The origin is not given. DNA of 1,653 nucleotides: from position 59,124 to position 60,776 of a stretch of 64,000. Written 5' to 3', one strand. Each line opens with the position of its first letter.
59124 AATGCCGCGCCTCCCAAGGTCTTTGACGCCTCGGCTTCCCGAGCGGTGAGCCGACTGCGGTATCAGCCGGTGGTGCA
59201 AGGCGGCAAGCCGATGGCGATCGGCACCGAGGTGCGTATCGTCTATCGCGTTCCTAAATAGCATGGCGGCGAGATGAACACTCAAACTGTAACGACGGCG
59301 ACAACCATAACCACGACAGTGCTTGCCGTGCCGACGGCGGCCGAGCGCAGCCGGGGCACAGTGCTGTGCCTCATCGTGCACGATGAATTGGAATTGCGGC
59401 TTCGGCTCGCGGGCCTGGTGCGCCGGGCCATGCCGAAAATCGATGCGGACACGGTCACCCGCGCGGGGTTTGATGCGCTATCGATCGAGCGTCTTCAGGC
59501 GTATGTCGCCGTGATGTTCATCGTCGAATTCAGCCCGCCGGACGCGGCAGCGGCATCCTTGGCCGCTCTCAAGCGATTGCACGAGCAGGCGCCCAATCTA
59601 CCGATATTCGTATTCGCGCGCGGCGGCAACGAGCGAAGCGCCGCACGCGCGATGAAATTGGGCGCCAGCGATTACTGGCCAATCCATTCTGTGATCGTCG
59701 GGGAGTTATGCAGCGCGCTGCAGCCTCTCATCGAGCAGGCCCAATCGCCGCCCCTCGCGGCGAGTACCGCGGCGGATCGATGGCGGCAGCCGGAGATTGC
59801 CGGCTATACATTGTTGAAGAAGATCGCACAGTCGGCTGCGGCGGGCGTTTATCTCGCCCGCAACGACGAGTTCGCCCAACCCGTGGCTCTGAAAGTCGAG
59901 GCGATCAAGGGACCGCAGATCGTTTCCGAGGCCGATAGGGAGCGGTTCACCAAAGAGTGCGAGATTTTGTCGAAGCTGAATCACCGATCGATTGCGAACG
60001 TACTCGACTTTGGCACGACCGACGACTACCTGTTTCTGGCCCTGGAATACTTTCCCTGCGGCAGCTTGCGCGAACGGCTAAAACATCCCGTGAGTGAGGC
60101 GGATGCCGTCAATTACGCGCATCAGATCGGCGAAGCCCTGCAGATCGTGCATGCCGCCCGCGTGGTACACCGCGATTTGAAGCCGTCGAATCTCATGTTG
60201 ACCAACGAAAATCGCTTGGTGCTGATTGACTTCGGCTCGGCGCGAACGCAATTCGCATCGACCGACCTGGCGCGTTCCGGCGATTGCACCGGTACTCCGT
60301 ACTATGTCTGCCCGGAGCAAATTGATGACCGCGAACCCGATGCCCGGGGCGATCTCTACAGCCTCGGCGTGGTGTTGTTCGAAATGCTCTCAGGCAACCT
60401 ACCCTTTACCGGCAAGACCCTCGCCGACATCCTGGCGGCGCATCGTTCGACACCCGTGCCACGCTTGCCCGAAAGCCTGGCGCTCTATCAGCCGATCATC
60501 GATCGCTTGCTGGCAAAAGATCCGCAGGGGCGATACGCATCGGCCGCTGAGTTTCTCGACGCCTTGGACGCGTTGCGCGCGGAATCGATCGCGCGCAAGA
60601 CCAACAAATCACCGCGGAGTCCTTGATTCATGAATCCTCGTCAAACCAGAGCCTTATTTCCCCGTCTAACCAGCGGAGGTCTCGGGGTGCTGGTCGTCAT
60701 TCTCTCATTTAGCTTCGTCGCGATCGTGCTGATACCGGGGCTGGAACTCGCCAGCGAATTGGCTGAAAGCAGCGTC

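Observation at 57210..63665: Five-gene operon joining a CheA/CheY/CheX core (no MCP, no CheW) to a Ser/Thr kinase and a TonB-C protein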

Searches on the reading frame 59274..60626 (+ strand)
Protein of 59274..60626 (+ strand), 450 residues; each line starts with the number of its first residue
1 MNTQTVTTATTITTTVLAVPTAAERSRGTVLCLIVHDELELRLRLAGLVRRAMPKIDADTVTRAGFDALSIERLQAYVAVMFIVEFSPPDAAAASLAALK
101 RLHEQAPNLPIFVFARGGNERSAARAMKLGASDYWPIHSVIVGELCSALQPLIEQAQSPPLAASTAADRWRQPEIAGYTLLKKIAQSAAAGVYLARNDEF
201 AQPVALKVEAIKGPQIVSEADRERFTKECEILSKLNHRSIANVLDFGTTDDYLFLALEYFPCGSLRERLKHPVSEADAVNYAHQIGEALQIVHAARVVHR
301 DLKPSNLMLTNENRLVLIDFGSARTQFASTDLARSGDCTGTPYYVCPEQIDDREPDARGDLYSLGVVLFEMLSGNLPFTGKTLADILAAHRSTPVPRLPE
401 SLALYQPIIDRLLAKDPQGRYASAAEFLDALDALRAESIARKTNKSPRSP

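Call 3: search_protein_families(library=pfam, proteins=[window:59274-60626:+], max_evalue=0.01)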
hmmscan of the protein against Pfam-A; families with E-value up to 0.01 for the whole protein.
window:59274-60626:+ (450 aa): 10 families
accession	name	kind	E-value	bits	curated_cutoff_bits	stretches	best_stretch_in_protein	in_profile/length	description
PF00069.31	Pkinase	-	2.7e-45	155.2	31.7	1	178-422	1-253/263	Protein kinase domain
PF07714.23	PK_Tyr_Ser-Thr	-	3.3e-29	102.4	23.1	1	180-400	3-227/258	Protein tyrosine and serine/threonine kinase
PF01636.29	APH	-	3.4e-08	34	23.2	1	295-335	168-209/239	Phosphotransferase enzyme family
PF06293.20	Kdo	-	9.9e-05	22.3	21.3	1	280-328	122-174/207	Lipopolysaccharide kinase (Kdo/WaaP) family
PF03109.22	ABC1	-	0.0004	20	22.9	1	289-325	180-216/244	ABC1 atypical kinase-like domain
PF19974.5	TCAD9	-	0.00041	20.1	40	1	293-334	295-336/429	Ternary complex associated domain 9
PF01163.29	RIO1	-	0.00096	19.3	22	1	269-322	98-150/187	RIO domain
PF01633.27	Choline_kinase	-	0.0036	17.1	29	1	297-333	164-201/300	Choline/ethanolamine kinase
PF17667.7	Pkinase_fungal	-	0.0051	16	24.1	0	290-368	301-383/387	Fungal protein kinase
PF00072.30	Response_reg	-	0.0078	16.8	30.2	0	96-134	58-96/111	Response regulator receiver domain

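Call 4: search_protein_families(library=ncbifam, proteins=[window:59274-60626:+], max_evalue=0.01)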
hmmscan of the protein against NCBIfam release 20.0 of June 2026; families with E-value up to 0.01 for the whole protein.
window:59274-60626:+ (450 aa): 23 families
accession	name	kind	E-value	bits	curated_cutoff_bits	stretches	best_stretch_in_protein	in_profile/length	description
NF033483.0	PknB_PASTA_kin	equivalog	7e-57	193.7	450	1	178-440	9-274/563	Stk1 family PASTA domain-containing Ser/Thr kinase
NF052427.1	StpK7MSMEG_1200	equivalog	1.2e-42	146.2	900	1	177-445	8-278/601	serine/threonine protein kinase StpK7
NF047741.1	antiphage_MADS6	equivalog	9.7e-36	123.5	460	1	169-445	182-471/612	methylation-associated defense system protein kinase MAD6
TIGR03903.1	TOMM_kin_cyc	equivalog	3.8e-34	117.8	705.75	1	203-438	5-251/1267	TOMM system kinase/cyclase fusion protein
NF038150.1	lanthi_synth_IV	equivalog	4.3e-29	101.4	650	1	178-440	191-460/851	class IV lanthionine synthetase LanL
NF033442.0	BREX_PglW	equivalog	1.7e-23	82.4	990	2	186-381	522-713/1391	BREX system serine/threonine kinase PglW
NF053615.1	SerThrKinAfsKStmc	equivalog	7.3e-22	77.8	1300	1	177-423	14-257/809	protein serine/threonine kinase AfsK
NF009651.0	PRK13184.1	equivalog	5.2e-21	74.4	839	1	177-432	3-288/932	serine/threonine-protein kinase PknD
NF038151.1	lanthi_synth_III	equivalog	1.6e-17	63.2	575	1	163-423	206-473/833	class III lanthionine synthetase LanKC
TIGR03724.2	arch_bud32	equivalog_domain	9.1e-11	41.6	125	1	218-332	33-140/193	KEOPS complex kinase/ATPase Bud32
NF011463.0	PRK14879.1-4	equivalog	1.4e-10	41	188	1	213-326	53-163/237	Kae1-associated kinase Bud32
NF011464.0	PRK14879.1-7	equivalog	4.1e-09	36.5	246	1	182-330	2-154/221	Kae1-associated kinase Bud32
NF007174.0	PRK09605.1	equivalog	1.9e-08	33.3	447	1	214-327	372-477/535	bifunctional N(6)-L-threonylcarbamoyladenine synthase/serine/threonine protein kinase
NF011460.0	PRK14879.1-1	equivalog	2.2e-07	30.3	199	1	220-333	53-167/232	Kae1-associated kinase Bud32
NF043056.1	T4SS_LegK1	equivalog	2.2e-07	29.9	550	1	292-370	205-282/516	Dot/Icm T4SS effector kinase LegK1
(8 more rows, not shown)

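Call 37: find_homologous_proteins(query=window:59274-60626:+, max_evalue=0.00001)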
Query window:59274-60626:+ (450 aa): 2454 proteins with E <= 0.00001 among 8000 candidates; the best 120 are listed.
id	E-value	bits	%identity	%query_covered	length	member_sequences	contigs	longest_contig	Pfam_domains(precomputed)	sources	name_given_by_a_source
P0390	4.4e-293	990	100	100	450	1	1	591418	PF07714.24,PF00069.32,PF01636.30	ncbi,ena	-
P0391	1.9e-284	961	97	100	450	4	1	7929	PF07714.24,PF00069.32,PF01636.30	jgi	jgi:tRNA A-37 threonylcarbamoyl transferase component Bud32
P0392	3.9e-276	934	94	100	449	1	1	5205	PF07714.24,PF00069.32,PF01636.30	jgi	jgi:serine/threonine-protein kinase PpkA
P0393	8.8e-275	929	92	100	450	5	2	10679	PF07714.24,PF00069.32,PF01636.30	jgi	jgi:tRNA A-37 threonylcarbamoyl transferase component Bud32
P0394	1.5e-271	919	93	96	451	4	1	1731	PF07714.24,PF00069.32,PF01636.30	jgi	jgi:tRNA A-37 threonylcarbamoyl transferase component Bud32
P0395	2.1e-263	892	92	96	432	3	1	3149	PF07714.24,PF00069.32,PF01636.30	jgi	-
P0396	3.0e-260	881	89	96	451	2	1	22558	PF07714.24,PF00069.32,PF01636.30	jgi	jgi:tRNA A-37 threonylcarbamoyl transferase component Bud32/DNA-binding NarL/FixJ family response re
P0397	1.5e-259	879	89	100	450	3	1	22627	PF07714.24,PF00069.32,PF01636.30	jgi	jgi:serine/threonine-protein kinase PpkA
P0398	4.2e-258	874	88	96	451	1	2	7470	PF07714.24,PF00069.32,PF01636.30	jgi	jgi:tRNA A-37 threonylcarbamoyl transferase component Bud32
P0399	4.7e-257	871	88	99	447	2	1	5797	PF07714.24,PF00069.32,PF01636.30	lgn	-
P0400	1.1e-256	870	87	96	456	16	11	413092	PF07714.24,PF00069.32,PF01636.30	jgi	jgi:eukaryotic-like serine/threonine-protein kinase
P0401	6.5e-256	867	87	100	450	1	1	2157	PF07714.24,PF00069.32,PF01636.30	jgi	jgi:tRNA A-37 threonylcarbamoyl transferase component Bud32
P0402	1.0e-255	866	86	100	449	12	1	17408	PF07714.24,PF00069.32,PF01636.30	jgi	jgi:tRNA A-37 threonylcarbamoyl transferase component Bud32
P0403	4.6e-255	864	86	96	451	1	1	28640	PF07714.24,PF00069.32,PF01636.30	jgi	jgi:predicted Ser/Thr protein kinase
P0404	3.9e-254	861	85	100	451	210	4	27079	PF07714.24,PF00069.32,PF01636.30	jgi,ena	jgi:tRNA A-37 threonylcarbamoyl transferase component Bud32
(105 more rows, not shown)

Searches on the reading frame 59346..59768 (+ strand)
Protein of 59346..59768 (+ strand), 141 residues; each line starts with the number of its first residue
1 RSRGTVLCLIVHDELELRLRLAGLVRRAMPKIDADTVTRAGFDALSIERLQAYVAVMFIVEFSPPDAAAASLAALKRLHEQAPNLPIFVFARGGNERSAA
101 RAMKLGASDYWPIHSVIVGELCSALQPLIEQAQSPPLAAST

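Call 45: search_solved_structures(query=A7, max_evalue=10)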
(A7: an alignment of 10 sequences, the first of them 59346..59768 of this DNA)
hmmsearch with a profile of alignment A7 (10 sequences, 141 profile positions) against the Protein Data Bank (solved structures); distinct sequences matched with E-value up to 10: 105 (the best 60 are shown).
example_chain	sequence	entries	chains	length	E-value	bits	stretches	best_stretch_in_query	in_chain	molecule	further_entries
4d6x_A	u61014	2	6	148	3.3e-06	30.2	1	6-110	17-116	BACTERIAL REGULATORY, FIS FAMILY PROTEIN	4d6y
6oap_A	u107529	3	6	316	4e-06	29.9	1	70-134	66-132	Dual sensor histidine kinase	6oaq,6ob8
3kto_A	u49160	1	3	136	2.3e-05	27.5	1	46-111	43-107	Response regulator receiver protein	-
5m7n_A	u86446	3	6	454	4.9e-05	26.4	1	7-110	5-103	Nitrogen assimilation regulatory protein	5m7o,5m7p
3eq2_A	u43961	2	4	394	0.00019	24.5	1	57-115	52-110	Probable two-component response regulator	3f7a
5xso_A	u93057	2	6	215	0.00021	24.4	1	68-111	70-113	Response regulator FixJ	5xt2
1yio_A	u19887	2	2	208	0.00058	22.9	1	6-112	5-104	response regulatory protein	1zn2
1dc7_A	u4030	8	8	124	0.00069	22.7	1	68-112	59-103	NITROGEN REGULATION PROTEIN | NITROGEN REGULATION PROTEIN NR(I) | NTRC RECEIVER DOMAIN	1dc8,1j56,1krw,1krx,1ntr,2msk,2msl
6ifh_A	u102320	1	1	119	0.00071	22.6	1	7-129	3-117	Sporulation initiation phosphotransferase F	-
7w9h_A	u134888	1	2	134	0.0022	21.1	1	57-111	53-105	Response regulator protein FleR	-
2qr3_A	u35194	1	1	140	0.0035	20.4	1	55-111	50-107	Two-component system response regulator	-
5ep0_A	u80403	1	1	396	0.004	20.2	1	69-137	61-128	Putative repressor protein luxO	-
1zy2_A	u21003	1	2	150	0.0073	19.4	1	69-111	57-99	transcriptional regulator NtrC1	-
9rhz_C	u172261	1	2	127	0.0091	19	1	5-110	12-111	Chemotaxis protein CheY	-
9qih_A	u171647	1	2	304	0.01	18.9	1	59-126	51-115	SenB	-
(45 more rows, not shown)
